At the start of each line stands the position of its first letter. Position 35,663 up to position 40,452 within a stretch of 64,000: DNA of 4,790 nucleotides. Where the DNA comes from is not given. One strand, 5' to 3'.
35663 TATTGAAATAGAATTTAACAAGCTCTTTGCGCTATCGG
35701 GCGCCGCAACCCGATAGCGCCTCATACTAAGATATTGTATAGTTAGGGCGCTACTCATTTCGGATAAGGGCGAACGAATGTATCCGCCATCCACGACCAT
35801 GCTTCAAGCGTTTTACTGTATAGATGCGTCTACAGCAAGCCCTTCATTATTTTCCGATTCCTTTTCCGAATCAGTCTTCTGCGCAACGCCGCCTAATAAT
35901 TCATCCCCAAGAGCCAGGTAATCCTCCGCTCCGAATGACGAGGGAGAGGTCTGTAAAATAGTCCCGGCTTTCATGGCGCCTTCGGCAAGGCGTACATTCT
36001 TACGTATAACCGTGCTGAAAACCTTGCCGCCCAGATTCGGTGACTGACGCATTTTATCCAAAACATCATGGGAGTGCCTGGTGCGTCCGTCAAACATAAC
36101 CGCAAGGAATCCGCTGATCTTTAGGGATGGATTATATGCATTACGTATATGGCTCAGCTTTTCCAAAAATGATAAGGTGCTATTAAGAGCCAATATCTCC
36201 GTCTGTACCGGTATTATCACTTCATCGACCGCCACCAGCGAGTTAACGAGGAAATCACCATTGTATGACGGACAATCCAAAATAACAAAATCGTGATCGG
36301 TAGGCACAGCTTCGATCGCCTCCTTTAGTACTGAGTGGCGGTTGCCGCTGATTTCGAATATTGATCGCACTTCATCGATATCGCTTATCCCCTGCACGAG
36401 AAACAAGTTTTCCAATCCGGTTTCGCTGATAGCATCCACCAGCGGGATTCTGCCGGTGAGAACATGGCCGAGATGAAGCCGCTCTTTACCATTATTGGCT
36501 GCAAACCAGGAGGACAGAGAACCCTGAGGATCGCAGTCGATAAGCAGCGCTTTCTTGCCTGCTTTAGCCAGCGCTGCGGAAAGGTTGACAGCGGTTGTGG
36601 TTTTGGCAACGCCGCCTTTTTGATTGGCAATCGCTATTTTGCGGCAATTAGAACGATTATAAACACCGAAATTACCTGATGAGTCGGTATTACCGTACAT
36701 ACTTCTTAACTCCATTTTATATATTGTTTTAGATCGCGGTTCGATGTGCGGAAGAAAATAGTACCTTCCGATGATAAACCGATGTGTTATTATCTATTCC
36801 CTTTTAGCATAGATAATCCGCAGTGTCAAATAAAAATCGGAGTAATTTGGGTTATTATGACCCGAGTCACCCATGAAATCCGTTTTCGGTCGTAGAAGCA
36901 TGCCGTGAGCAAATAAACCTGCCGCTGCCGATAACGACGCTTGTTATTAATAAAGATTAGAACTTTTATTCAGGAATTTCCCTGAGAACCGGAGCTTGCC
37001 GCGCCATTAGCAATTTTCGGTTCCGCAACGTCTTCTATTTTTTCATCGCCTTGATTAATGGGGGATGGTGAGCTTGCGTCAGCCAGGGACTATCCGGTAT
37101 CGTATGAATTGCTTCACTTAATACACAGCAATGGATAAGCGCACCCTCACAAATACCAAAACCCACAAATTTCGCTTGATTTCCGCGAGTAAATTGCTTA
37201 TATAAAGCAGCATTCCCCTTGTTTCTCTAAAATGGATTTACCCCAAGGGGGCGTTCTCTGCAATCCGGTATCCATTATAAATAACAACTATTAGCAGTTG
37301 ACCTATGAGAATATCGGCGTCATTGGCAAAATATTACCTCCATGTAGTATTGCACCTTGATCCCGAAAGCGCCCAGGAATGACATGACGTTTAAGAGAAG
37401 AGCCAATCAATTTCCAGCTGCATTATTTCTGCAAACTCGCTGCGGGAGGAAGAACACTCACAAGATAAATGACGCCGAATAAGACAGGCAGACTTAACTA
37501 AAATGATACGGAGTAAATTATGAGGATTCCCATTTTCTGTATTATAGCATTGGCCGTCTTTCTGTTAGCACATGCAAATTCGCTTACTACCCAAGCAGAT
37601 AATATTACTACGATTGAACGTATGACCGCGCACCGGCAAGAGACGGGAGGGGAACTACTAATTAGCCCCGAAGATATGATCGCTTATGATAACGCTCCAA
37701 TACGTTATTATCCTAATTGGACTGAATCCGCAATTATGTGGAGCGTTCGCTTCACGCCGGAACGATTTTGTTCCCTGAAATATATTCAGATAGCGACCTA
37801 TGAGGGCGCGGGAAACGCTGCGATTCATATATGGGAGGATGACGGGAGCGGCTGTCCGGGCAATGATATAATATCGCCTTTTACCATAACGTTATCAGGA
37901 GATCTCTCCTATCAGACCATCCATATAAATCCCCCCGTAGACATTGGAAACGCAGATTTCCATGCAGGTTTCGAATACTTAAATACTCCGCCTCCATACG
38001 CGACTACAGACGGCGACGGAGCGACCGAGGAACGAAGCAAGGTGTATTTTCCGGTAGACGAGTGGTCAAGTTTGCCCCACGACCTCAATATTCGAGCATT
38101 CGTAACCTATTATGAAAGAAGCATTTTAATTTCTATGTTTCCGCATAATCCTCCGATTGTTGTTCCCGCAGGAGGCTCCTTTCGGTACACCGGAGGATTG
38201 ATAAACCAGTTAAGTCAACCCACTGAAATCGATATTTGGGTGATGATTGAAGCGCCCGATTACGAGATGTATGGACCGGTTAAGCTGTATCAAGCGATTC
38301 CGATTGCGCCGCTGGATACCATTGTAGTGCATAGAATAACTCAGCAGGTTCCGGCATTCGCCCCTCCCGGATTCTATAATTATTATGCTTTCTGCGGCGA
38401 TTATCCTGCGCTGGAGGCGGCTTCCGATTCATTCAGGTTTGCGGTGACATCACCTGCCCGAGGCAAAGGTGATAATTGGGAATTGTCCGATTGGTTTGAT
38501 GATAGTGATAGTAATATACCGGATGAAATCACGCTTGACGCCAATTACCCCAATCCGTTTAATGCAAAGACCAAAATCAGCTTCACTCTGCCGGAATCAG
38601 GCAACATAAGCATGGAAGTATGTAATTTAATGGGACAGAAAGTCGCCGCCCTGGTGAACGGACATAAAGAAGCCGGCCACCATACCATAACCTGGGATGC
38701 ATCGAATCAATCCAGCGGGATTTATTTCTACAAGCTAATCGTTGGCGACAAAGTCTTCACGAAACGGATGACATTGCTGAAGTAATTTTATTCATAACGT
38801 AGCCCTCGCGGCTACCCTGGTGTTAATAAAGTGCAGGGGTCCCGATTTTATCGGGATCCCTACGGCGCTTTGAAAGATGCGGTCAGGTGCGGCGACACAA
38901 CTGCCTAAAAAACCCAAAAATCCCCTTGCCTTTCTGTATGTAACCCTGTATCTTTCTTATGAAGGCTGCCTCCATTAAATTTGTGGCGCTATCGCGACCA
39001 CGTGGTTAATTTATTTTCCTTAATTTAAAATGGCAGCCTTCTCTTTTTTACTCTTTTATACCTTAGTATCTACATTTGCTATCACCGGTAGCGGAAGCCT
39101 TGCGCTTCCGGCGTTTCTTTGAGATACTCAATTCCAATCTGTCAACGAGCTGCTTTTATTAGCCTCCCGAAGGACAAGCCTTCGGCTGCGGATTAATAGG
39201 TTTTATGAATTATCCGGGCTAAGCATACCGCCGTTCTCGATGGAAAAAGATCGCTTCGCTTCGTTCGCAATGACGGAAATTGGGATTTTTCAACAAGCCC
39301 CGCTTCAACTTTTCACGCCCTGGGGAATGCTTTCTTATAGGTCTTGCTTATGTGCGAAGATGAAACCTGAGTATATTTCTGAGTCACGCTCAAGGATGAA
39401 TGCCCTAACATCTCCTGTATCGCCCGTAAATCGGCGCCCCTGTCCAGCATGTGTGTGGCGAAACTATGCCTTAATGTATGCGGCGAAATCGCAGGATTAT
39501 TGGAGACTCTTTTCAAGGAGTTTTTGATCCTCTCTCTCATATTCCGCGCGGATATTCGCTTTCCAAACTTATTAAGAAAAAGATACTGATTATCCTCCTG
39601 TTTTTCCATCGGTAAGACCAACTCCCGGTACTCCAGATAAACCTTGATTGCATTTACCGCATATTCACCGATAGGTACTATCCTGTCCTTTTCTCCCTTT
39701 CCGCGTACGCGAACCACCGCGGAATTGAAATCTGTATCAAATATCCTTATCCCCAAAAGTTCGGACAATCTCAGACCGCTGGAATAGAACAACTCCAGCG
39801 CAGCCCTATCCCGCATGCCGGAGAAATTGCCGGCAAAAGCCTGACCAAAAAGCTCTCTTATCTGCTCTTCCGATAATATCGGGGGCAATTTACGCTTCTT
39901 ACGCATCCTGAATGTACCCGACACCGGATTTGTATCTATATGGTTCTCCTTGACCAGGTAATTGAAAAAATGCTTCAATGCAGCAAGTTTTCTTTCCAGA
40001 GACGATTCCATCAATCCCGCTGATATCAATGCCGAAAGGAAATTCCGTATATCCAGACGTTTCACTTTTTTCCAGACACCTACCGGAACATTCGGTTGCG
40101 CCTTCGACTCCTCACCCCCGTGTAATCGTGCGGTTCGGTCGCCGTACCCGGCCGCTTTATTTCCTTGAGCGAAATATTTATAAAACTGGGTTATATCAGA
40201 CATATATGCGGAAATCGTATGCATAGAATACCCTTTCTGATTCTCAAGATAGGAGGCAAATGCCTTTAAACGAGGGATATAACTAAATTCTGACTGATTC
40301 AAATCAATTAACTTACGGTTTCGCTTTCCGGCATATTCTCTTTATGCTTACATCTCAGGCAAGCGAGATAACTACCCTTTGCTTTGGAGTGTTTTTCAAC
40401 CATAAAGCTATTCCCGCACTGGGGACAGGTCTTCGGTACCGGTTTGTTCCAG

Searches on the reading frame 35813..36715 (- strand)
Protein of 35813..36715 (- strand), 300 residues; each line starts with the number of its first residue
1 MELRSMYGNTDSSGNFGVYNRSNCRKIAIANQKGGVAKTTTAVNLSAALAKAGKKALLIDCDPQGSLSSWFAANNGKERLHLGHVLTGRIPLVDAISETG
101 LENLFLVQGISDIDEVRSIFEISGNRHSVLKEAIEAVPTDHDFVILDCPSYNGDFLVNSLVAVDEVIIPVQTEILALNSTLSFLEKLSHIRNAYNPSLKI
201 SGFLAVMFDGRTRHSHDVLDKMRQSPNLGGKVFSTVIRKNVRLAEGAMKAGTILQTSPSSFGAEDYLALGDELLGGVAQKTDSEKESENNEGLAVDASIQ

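Call 33: search_protein_families(library=pfam, proteins=[window:35813-36715:-])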
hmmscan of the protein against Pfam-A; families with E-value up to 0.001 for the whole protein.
window:35813-36715:- (300 aa): 7 families
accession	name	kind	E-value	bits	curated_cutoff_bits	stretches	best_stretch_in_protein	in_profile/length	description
PF13614.12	AAA_31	-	1.1e-41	143.2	27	1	25-200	2-177/177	AAA domain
PF01656.29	CbiA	-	1.2e-23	83.8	25.4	1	27-248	1-120/125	CobQ/CobB/MinD/ParA nucleotide binding domain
PF09140.17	MipZ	-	1.3e-09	38.2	20.7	1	26-173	2-132/262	ATPase MipZ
PF00142.24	Fer4_NifH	-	1.3e-08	35.1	25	1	25-65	1-40/271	4Fe-4S iron sulfur cluster binding proteins, NifH/frxC family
PF10609.15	ParA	-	1.6e-07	31.5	27.1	1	25-71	4-51/246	NUBPL iron-transfer P-loop NTPase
PF06564.18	CBP_BcsQ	-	2.2e-07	31.1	21.3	1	27-268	4-228/234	Cellulose biosynthesis protein BcsQ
PF02374.21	ArsA_ATPase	-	2.5e-07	30.7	24.3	1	31-80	7-56/305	Anion-transporting ATPase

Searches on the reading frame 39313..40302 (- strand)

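Call 14: search_protein_families(library=pfam, proteins=[window:39313-40302:-])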
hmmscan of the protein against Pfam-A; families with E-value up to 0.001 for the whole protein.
window:39313-40302:- (329 aa): 4 families
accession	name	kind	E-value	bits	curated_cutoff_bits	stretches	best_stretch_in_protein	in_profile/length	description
PF00589.27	Phage_integrase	-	6.1e-48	163.3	27.1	1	143-315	3-170/172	Phage integrase family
PF02899.23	Phage_int_SAM_1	-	9.5e-17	61.5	22.3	2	77-120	40-83/83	Phage integrase, N-terminal SAM-like domain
PF13495.12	Phage_int_SAM_4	-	7.3e-06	26.7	27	1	12-119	2-81/85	Phage integrase, N-terminal SAM-like domain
PF13102.12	Phage_int_SAM_5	-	0.00032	21.5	22.3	0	12-43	51-81/98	Phage integrase SAM-like domain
